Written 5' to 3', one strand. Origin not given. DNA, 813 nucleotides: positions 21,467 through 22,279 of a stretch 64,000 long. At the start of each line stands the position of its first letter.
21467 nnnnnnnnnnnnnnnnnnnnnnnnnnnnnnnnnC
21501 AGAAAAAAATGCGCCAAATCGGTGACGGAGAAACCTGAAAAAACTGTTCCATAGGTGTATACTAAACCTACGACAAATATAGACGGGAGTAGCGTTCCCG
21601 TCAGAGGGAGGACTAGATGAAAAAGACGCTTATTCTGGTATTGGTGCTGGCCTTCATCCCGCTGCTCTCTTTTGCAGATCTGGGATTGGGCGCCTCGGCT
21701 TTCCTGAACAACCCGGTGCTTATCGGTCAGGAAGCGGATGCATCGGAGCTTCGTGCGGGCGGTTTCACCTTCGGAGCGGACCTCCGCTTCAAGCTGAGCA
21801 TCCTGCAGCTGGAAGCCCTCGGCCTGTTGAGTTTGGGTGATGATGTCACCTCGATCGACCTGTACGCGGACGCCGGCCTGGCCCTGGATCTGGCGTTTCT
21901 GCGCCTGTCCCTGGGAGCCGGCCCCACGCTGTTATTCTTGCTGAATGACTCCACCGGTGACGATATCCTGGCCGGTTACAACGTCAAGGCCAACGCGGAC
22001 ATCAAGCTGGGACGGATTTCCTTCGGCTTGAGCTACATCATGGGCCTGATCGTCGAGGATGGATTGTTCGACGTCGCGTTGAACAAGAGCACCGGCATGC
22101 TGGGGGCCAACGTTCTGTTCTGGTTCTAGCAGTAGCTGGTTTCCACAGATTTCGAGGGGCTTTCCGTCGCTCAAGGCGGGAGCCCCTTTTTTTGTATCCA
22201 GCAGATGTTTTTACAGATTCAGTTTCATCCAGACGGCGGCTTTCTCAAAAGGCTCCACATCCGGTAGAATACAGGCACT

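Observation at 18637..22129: Surface-protein cluster built around a DRG-like TGS GTPase with a degenerate G3 motif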

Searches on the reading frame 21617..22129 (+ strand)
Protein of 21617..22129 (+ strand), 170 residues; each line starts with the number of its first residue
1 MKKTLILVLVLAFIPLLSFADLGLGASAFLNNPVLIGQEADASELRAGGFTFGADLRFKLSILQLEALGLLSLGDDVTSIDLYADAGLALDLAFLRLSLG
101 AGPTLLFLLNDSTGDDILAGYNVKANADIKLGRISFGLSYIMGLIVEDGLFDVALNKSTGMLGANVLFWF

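Call 3: search_protein_families(library=pfam, proteins=[window:21617-22129:+], max_evalue=0.01)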
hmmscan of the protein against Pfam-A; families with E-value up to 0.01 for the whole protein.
window:21617-22129:+ (170 aa): 0 families

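Call 4: search_protein_families(library=ncbifam, proteins=[window:21617-22129:+], max_evalue=0.01)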
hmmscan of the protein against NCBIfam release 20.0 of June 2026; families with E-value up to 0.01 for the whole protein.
window:21617-22129:+ (170 aa): 0 families
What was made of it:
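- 21617..22129 (+): Small 8-stranded outer-membrane beta-barrel: signal peptide, C-terminal ...LFWF. No Pfam or NCBIfam match (calls 3, 4).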

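Call 33: find_homologous_proteins(query=window:21617-22129:+)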
Query window:21617-22129:+ (170 aa): 130 proteins with E <= 0.001 among 1552 candidates; the best 120 are listed.
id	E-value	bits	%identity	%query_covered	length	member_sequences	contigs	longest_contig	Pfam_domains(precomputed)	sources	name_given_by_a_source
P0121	2.5e-93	328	96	100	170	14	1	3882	-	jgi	jgi:hypothetical protein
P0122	8.8e-84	297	88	99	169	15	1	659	-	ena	-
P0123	3.8e-83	295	88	99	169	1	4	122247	-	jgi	jgi:hypothetical protein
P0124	4.1e-82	292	87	99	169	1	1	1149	-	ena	-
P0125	2.6e-81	289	85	99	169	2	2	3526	-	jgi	jgi:hypothetical protein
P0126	4.2e-81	289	85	100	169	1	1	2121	-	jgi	jgi:hypothetical protein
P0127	2.4e-80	286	85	99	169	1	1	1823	-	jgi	jgi:hypothetical protein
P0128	3.2e-79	283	85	99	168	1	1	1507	-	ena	-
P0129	3.9e-79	282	84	99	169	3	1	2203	-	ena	-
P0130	2.3e-77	277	82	100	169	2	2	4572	-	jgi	jgi:hypothetical protein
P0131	5.4e-77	275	82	100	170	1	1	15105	-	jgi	jgi:hypothetical protein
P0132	1.5e-76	274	81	100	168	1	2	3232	-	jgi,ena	-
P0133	1.6e-76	274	81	100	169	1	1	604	-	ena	-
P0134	2.5e-76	273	82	100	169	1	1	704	-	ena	-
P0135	5.6e-75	269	79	99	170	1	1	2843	-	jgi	jgi:hypothetical protein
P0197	1.0e-51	193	60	100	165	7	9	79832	-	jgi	jgi:hypothetical protein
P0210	5.4e-43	165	56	99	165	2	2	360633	-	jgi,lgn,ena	-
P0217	8.6e-41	158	52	99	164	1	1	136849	-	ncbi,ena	-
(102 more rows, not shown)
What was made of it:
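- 21617..22129 (+): 130 homologues (call 33).
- Closest known: Small 8-stranded outer-membrane barrels. Different: Lineage-restricted, with 130 homologues (call 33).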

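Call 35: find_encoding_contigs(protein=P0210, flank=5000, max_places=1)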
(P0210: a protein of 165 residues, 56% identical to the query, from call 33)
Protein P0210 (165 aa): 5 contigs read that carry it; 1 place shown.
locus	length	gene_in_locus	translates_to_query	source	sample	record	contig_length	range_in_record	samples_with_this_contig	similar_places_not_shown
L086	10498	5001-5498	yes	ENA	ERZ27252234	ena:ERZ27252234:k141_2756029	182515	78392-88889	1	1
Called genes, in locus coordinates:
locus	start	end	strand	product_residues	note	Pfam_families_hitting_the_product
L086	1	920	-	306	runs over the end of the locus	PF00528:BPD_transp_1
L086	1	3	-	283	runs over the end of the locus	PF00528:BPD_transp_1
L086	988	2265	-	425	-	PF01547:SBP_bac_1, PF13416:SBP_bac_8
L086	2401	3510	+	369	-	PF01522:Polysacc_deac_1 (weak), PF03065:Glyco_hydro_57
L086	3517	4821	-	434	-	PF03313:SDH_alpha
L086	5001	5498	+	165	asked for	-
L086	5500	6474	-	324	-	PF00892:EamA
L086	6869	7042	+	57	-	-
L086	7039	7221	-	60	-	-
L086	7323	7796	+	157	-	PF01928:CYTH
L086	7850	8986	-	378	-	PF12679:ABC2_membrane_2, PF12730:ABC2_membrane_4 (faint), PF12698:ABC2_membrane_3, PF01061:ABC2_membrane, PF10920:DUF2705 (weak)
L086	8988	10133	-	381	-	PF12679:ABC2_membrane_2, PF12698:ABC2_membrane_3, PF01061:ABC2_membrane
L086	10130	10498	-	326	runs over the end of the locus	PF00005:ABC_tran, PF13304:AAA_21 (weak)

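Call 36: find_encoding_contigs(protein=P0217, flank=5000, max_places=1)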
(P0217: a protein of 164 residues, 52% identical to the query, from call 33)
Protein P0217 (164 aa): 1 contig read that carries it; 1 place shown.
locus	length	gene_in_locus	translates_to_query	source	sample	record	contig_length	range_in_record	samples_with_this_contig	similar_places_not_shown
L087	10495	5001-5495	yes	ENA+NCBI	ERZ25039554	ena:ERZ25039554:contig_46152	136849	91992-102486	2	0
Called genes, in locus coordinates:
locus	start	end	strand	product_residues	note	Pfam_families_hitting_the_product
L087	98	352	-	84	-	-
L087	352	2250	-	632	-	PF00664:ABC_membrane, PF00005:ABC_tran, PF02463:SMC_N (faint), PF00004:AAA (faint), PF13304:AAA_21 (faint)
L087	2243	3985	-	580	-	PF00664:ABC_membrane, PF00005:ABC_tran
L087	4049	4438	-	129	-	PF12092:DUF3568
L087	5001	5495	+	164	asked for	-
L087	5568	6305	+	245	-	PF01435:Peptidase_M48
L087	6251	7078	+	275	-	-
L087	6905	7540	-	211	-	-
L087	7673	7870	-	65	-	PF28077:THIVI_2564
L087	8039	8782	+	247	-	PF00027:cNMP_binding (weak), PF13545:HTH_Crp_2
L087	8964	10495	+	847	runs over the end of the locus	PF00690:Cation_ATPase_N, PF00122:E1-E2_ATPase, PF00702:Hydrolase, PF13246:Cation_ATPase, PF00689:Cation_ATPase_C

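Call 37: find_encoding_contigs(protein=P0197, flank=5000, max_places=1)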
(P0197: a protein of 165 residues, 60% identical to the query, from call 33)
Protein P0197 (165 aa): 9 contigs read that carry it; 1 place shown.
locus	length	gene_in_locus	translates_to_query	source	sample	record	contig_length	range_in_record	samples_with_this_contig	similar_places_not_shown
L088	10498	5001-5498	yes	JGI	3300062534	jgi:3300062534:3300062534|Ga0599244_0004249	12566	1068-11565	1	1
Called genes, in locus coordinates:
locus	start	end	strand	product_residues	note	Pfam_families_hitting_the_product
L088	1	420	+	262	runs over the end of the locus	PF00005:ABC_tran, PF13304:AAA_21 (faint), PF12399:BCA_ABC_TP_C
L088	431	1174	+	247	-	PF00005:ABC_tran, PF13555:AAA_29 (weak), PF13304:AAA_21 (faint)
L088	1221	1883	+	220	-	-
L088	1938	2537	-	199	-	-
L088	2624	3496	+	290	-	PF00196:GerE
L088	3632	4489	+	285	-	PF13189:Cytidylate_kin2, PF04972:BON (faint)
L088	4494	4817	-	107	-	PF01022:HTH_5, PF12840:HTH_20, PF13412:HTH_24 (weak), PF01047:MarR (weak)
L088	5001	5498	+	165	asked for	-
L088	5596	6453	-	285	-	PF04228:Zn_peptidase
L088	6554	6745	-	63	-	-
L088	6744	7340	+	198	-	PF00702:Hydrolase, PF13419:HAD_2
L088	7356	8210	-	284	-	PF00528:BPD_transp_1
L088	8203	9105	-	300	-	PF00528:BPD_transp_1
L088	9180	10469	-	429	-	PF01547:SBP_bac_1, PF13416:SBP_bac_8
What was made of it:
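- Tried and rejected: It does not, in L086-L088 (calls 35-37).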

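Call 60: predict_structure(alignment_id=A2)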
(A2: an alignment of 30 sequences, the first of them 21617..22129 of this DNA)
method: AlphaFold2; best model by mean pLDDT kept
length: 170 residues; sequences in the alignment: 30
mean_pLDDT: 85.4   pTM: 0.76
mean pLDDT of the five models: 85.4, 81.0, 80.7, 80.0, 41.4
residues with pLDDT >= 90: 90; 70-90: 53; 50-70: 27; < 50: 0
segments of 3 or more residues with pLDDT < 50: none
pLDDT, mean of each block of 10 residues (from residue 1): 84 76 94 63 63 95 95 82 96 94 90 76 95 95 81 80 94
secondary structure, 60 per line:
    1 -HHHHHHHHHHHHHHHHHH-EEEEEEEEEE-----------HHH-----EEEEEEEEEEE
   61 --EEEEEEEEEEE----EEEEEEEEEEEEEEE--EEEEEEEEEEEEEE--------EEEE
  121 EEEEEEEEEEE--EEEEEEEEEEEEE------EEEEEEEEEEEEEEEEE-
elements in order: H2-19 E21-30 E50-60 E63-73 E78-92 E95-108 E117-131 E134-146 E153-169
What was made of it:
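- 21617..22129 (+): AF2 pLDDT 85.4 with 8 strands (call 60).
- On 8-stranded OmpA/OmpX/OmpW-like outer-membrane barrel: The model has helix 2-19 and then 8 strands (call 60).
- Checked: Gene 4, 21617-22129: signal helix plus 8 strands, pLDDT 85 (call 60).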

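Call 63: fold_search(model_id=the predicted structure, library=pdb)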
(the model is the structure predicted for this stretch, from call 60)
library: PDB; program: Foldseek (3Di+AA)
matches with E <= 10: 955; with E <= 0.001: 16
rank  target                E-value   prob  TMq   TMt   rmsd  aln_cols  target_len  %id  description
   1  1bxw                  9.1e-06  1.00  0.58  0.57   6.9       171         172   12  OUTER MEMBRANE PROTEIN A (OMPA) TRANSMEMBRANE DOMAIN (released 1998-10-14)
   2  9a2m_MODEL_1_A        3.3e-05  1.00  0.49  0.26   8.2       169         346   12  Model of E. coli OmpA by in-cell photo-crosslinking MS and deep learning (released 2023-02-24)
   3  9fzc_A                4.9e-05  1.00  0.46  0.45   8.6       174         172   13  Structure of OmpA-short in complex with nanobody Nb01 (released 2024-07-17)
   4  9fzd_A                5.4e-05  1.00  0.42  0.40   9.4       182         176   14  Structure of OmpA-long in complex with nanobody Nb39 (released 2024-07-17)
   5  4rlc                  7.1e-05  1.00  0.62  0.76   3.6       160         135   13  Crystal structure of the N-terminal beta-barrel domain of Pseudomonas aeruginosa OprF (released 2015-04-22)
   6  1p4t                  9.3e-05  1.00  0.55  0.60   6.7       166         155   16  Crystal structure of Neisserial surface protein A (NspA) (released 2003-07-22)
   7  2m06_MODEL_1_A        1.1e-04  1.00  0.53  0.59   5.1       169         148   12  NMR structure of OmpX in phopspholipid nanodiscs (released 2012-12-12)
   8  2mnh_MODEL_1_A        1.2e-04  1.00  0.49  0.55   5.5       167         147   11  Refined structure of outer membrane protein x in nanodisc by measuring residual dipolar couplings (released 2015-03-18)
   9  2f1v_A                1.2e-04  1.00  0.55  0.51   8.9       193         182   13  Outer membrane protein OmpW (released 2006-01-24)
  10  1qjp                  2.2e-04  1.00  0.55  0.67   4.0       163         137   10  HIGH RESOLUTION STRUCTURE OF THE OUTER MEMBRANE PROTEIN A (OMPA) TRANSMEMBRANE DOMAIN (released 2000-06-30)
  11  8qxp                  3.0e-04  1.00  0.47  0.46   8.8       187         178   13  Crystal structure of the outer membrane porin OmpW from Klebsiella pneumoniae (released 2024-01-24)
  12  7eqm_A                4.2e-04  1.00  0.31  0.17  14.5       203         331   15  Apo Truncated VhChiP (Delta 1-19) (released 2022-08-10)
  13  5mdq_A                4.2e-04  1.00  0.31  0.16  14.8       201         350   15  Crystal structure of outer membrane expressed Chitoporin VhChip from Vibrio harveyi (released 2017-12-20)
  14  5mdo_A                4.2e-04  0.99  0.28  0.17  15.3       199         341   14  Crystal structure of in vitro folded Chitoporin VhChip from Vibrio harveyi (crystal form I) (released 2017-12-20)
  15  2f1t_A                4.4e-04  1.00  0.53  0.49   8.8       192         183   12  Outer membrane protein OmpW (released 2006-01-24)
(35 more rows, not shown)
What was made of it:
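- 21617..22129 (+): Foldseek top hits are OmpA-TM, OprF-N, NspA, OmpX and OmpW (call 63).
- On 8-stranded OmpA/OmpX/OmpW-like outer-membrane barrel: The Foldseek top 11 hits are all small outer-membrane barrels (call 63).
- Closest known: Small 8-stranded outer-membrane barrels. Same: These are the top Foldseek matches (calls 60, 63).
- Checked: The best folds are OmpA, OprF-N, NspA, OmpX and OmpW (call 63).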
